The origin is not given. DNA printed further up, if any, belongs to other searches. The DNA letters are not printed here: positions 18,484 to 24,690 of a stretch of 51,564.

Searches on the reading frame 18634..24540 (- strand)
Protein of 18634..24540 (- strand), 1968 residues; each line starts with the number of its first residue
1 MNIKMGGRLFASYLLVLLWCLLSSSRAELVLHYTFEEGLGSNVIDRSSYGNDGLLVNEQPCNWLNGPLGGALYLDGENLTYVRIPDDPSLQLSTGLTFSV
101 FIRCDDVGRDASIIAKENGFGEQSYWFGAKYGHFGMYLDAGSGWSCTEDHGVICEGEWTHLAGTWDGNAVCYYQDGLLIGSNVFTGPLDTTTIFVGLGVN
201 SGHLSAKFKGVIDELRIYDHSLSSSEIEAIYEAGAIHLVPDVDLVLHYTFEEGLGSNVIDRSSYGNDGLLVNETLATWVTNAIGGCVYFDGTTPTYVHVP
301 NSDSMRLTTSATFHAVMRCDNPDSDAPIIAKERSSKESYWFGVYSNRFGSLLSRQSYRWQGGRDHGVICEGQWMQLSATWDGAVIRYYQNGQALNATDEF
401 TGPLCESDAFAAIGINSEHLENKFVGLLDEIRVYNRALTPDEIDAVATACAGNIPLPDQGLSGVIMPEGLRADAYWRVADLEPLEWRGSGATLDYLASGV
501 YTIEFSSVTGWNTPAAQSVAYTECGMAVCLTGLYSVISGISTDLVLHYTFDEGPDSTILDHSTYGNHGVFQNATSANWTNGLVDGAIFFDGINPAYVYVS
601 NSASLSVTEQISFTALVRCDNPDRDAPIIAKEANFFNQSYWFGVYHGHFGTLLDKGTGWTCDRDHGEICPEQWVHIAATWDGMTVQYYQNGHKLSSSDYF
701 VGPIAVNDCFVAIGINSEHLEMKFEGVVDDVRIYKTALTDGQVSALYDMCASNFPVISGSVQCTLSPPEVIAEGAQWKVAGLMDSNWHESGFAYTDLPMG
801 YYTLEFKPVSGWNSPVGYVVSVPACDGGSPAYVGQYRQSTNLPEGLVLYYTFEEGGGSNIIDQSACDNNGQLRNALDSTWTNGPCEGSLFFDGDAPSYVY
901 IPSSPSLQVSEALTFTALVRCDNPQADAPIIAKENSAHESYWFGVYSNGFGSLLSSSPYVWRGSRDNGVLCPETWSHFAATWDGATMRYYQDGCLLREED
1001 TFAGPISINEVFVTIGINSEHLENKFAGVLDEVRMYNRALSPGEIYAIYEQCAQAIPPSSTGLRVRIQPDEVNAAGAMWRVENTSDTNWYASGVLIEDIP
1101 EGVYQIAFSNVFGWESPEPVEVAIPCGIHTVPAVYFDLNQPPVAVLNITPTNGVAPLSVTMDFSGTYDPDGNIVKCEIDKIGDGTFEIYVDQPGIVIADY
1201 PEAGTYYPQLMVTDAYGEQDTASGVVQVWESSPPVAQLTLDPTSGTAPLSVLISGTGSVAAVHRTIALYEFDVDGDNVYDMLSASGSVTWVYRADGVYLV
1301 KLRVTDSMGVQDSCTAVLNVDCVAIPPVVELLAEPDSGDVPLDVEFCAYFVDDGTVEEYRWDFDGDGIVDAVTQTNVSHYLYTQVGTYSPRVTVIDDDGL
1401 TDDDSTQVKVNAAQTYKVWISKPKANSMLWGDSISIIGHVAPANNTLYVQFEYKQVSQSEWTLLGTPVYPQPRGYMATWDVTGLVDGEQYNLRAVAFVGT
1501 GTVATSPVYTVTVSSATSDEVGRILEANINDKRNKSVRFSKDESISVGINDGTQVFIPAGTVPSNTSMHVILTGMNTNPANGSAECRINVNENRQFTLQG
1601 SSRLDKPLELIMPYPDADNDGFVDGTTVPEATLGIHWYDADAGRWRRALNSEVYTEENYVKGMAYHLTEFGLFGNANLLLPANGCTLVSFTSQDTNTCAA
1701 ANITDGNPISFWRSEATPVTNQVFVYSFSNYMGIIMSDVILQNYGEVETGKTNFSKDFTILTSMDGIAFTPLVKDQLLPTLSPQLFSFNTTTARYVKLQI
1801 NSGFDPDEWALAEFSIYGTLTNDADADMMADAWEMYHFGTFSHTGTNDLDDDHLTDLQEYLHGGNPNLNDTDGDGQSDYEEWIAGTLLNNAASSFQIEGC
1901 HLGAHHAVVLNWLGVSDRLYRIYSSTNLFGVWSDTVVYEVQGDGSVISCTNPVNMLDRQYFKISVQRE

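Call 10: search_protein_families(library=pfam, proteins=[window:18634-24540:-], max_evalue=0.001)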
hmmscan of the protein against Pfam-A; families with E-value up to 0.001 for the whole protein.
window:18634-24540:- (1968 aa): 7 families
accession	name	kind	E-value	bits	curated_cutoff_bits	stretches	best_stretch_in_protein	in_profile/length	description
PF13385.13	Laminin_G_3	-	8.5e-88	292.6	27.6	4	80-227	5-150/151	Concanavalin A-like lectin/glucanases superfamily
PF18911.6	PKD_4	-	7.9e-24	84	27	3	1326-1410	3-85/85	PKD domain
PF00801.26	PKD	-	7.9e-15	55.1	23.5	1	1339-1406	12-77/80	PKD domain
PF00754.31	F5_F8_type_C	-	2e-08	34.8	28.2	1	1691-1812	5-124/127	F5/8 type C domain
PF22352.2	K319L-like_PKD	-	1.6e-07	31.7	27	0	1352-1410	24-84/84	K319L-like, PKD domain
PF02973.23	Sialidase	-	0.00033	20.7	26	0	423-445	161-183/189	Sialidase, N-terminal domain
PF00354.24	Pentaxin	-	0.00088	19.5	25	0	1024-1051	142-169/194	Pentaxin family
